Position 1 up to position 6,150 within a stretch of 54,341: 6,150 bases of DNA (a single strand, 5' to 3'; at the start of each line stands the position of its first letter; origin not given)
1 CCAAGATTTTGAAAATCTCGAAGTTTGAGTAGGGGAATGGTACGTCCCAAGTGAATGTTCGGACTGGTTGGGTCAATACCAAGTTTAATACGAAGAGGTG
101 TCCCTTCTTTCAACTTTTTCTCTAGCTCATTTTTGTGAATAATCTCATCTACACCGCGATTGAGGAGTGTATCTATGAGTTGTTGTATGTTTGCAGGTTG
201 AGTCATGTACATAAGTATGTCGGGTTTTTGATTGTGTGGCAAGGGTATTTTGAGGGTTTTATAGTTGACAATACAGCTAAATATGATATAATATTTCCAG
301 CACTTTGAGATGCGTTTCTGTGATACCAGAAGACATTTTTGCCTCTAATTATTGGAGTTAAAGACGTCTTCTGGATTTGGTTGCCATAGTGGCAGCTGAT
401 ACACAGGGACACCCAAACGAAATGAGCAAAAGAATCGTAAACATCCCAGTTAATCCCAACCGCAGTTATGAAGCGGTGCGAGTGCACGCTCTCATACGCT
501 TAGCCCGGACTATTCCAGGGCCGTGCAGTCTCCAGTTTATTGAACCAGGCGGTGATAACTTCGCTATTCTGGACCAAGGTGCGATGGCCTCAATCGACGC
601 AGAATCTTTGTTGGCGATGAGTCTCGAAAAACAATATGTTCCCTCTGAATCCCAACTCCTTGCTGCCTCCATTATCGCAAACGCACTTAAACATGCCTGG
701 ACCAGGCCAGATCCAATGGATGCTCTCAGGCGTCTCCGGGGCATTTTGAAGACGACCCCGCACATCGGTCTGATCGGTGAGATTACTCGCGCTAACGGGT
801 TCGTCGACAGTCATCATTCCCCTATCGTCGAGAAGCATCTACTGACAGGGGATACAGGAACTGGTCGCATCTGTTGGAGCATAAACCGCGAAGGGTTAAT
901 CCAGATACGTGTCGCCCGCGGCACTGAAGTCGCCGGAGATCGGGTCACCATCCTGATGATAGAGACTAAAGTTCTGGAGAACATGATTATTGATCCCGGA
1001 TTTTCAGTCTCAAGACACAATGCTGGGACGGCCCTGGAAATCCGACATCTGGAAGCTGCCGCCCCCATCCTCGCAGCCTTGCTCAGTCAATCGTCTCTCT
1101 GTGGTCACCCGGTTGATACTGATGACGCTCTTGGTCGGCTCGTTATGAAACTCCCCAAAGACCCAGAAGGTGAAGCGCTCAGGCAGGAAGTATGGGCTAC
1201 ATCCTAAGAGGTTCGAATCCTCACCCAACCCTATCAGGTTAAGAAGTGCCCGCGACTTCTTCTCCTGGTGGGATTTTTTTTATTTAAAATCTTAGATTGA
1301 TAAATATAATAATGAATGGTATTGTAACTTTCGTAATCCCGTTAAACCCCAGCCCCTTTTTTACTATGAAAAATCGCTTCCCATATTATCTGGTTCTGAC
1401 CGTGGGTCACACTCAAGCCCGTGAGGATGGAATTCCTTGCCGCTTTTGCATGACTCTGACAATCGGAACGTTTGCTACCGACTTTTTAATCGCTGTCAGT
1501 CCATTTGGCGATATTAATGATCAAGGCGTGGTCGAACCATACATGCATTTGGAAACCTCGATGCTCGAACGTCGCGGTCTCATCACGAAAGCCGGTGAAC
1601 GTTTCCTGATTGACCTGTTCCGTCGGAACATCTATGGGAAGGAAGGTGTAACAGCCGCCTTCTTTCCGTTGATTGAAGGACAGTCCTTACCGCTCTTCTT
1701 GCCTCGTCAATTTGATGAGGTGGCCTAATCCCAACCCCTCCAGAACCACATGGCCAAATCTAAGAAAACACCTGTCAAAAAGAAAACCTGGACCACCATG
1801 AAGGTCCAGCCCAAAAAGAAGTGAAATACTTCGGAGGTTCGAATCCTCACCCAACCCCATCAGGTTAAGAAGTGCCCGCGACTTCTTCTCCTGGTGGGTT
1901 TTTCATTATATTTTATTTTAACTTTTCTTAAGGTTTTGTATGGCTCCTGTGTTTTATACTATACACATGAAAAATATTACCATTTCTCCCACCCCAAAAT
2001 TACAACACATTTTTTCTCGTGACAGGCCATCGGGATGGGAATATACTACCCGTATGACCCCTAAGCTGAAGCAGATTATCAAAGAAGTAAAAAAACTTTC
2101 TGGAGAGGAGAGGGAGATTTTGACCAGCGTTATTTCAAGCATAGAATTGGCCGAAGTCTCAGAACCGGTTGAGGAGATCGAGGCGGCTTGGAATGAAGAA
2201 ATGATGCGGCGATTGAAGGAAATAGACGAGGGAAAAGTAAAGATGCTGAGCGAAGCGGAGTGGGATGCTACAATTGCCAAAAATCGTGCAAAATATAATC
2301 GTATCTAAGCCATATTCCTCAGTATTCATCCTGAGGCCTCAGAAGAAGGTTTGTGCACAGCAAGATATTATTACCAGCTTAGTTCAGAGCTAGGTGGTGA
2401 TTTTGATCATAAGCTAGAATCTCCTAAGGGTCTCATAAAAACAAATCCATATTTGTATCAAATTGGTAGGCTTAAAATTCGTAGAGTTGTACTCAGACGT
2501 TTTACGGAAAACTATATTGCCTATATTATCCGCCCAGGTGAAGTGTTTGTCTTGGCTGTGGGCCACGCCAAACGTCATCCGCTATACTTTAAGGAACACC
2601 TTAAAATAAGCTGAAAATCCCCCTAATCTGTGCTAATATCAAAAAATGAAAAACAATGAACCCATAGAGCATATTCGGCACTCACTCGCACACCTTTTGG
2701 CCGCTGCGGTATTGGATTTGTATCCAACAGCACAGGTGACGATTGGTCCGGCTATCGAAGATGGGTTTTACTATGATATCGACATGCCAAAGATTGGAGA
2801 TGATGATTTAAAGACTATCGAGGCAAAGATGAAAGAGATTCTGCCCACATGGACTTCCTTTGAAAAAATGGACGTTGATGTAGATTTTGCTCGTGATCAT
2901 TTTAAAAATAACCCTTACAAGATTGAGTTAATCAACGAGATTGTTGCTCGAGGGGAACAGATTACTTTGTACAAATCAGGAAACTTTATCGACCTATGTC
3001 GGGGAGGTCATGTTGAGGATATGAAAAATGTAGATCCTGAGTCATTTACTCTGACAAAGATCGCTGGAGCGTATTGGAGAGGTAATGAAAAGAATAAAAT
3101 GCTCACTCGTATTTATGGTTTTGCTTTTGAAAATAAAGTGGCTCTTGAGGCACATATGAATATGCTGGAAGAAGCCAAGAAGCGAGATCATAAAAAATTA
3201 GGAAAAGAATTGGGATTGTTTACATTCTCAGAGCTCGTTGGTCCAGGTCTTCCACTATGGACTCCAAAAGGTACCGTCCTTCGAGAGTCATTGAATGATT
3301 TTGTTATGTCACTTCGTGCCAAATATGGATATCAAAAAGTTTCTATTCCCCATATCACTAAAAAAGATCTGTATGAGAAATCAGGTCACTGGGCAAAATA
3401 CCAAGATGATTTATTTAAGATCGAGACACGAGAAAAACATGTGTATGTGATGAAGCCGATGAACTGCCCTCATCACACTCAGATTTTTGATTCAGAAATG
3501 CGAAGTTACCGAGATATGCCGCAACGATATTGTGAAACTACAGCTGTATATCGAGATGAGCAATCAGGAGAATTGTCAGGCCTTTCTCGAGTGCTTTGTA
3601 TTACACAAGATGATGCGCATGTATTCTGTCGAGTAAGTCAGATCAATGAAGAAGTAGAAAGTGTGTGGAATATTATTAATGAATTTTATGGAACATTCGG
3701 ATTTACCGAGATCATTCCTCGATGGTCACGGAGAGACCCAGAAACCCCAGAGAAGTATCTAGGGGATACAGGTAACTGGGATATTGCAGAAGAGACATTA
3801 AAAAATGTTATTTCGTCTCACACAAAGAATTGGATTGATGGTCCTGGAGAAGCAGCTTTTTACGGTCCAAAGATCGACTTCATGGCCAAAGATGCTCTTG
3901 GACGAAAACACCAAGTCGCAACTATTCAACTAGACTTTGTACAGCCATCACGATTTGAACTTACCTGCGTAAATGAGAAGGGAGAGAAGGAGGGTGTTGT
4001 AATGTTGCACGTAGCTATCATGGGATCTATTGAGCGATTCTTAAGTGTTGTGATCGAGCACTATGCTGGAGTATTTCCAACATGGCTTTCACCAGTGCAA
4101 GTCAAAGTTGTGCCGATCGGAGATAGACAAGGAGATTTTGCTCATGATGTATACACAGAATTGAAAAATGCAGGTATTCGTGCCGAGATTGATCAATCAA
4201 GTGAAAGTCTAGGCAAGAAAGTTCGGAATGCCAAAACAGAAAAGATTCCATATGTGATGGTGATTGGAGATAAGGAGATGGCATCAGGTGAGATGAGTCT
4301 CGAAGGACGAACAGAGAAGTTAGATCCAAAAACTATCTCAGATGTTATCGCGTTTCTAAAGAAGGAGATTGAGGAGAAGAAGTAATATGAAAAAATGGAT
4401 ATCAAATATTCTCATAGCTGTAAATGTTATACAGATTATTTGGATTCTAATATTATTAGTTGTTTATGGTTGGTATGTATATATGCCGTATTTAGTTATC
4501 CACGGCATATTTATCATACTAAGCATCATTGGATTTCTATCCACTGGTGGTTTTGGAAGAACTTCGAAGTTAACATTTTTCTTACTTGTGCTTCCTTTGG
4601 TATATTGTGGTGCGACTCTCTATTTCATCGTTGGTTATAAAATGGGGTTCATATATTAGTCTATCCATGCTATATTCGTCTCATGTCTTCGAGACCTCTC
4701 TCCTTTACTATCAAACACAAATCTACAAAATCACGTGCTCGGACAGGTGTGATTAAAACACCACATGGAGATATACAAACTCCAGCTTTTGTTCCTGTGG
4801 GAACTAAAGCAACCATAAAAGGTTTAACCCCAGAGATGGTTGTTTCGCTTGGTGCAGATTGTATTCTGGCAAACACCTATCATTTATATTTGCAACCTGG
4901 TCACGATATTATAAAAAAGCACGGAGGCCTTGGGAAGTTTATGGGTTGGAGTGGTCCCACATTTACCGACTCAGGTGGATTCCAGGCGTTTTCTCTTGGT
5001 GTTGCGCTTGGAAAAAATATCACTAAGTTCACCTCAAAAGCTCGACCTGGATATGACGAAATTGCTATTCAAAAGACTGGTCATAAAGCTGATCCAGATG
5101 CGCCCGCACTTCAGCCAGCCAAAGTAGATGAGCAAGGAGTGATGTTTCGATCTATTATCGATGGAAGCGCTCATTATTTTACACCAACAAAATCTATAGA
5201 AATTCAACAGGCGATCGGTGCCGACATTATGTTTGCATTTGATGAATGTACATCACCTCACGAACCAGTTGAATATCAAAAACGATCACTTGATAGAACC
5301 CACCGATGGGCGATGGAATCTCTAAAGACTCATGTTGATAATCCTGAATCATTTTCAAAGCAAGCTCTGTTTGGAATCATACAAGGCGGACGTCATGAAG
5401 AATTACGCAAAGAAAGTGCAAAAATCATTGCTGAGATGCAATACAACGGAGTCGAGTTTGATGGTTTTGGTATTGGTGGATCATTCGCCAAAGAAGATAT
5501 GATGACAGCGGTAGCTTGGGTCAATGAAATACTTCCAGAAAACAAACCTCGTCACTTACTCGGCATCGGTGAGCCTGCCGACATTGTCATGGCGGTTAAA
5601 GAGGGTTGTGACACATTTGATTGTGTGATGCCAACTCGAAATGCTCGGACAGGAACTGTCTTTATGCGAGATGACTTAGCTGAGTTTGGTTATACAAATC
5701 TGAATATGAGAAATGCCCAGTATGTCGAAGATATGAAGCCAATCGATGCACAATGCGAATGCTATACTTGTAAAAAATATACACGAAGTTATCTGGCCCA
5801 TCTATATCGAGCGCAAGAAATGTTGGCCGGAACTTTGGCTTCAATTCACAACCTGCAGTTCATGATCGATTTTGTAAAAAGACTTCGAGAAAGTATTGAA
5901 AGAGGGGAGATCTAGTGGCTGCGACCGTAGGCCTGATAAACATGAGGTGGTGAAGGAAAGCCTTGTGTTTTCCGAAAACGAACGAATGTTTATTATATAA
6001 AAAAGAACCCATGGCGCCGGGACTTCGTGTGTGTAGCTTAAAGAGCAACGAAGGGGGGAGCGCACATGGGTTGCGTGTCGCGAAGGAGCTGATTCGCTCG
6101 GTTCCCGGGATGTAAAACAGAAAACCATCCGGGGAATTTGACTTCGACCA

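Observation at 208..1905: Two tandem G+C-rich orphan cassettes between tyrS and thrS, each with its own promoter and closed by the same 65-bp module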

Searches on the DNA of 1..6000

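Call 5: search_rna_families(source=window, start=1, end=6000, threshold=evalue, max_evalue=1, show_alignments=4)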
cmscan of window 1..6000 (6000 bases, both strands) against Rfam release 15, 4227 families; matches with E-value up to 1: 3.
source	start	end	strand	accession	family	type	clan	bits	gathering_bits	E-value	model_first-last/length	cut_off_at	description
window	2320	2466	+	RF02124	JPX_1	Gene; lncRNA;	-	22.8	55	0.86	1-135/135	no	JPX transcript, XIST activator conserved region 1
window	5932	5996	+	RF03362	mir-9436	Gene; miRNA;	-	22.3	80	0.58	1-66/66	no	mir-9436 microRNA precursor family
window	2402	2461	+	RF02350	psRNA6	Gene; sRNA;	-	14.9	60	0.69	1-333/333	no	Nitrosomonas sRNA psRNA6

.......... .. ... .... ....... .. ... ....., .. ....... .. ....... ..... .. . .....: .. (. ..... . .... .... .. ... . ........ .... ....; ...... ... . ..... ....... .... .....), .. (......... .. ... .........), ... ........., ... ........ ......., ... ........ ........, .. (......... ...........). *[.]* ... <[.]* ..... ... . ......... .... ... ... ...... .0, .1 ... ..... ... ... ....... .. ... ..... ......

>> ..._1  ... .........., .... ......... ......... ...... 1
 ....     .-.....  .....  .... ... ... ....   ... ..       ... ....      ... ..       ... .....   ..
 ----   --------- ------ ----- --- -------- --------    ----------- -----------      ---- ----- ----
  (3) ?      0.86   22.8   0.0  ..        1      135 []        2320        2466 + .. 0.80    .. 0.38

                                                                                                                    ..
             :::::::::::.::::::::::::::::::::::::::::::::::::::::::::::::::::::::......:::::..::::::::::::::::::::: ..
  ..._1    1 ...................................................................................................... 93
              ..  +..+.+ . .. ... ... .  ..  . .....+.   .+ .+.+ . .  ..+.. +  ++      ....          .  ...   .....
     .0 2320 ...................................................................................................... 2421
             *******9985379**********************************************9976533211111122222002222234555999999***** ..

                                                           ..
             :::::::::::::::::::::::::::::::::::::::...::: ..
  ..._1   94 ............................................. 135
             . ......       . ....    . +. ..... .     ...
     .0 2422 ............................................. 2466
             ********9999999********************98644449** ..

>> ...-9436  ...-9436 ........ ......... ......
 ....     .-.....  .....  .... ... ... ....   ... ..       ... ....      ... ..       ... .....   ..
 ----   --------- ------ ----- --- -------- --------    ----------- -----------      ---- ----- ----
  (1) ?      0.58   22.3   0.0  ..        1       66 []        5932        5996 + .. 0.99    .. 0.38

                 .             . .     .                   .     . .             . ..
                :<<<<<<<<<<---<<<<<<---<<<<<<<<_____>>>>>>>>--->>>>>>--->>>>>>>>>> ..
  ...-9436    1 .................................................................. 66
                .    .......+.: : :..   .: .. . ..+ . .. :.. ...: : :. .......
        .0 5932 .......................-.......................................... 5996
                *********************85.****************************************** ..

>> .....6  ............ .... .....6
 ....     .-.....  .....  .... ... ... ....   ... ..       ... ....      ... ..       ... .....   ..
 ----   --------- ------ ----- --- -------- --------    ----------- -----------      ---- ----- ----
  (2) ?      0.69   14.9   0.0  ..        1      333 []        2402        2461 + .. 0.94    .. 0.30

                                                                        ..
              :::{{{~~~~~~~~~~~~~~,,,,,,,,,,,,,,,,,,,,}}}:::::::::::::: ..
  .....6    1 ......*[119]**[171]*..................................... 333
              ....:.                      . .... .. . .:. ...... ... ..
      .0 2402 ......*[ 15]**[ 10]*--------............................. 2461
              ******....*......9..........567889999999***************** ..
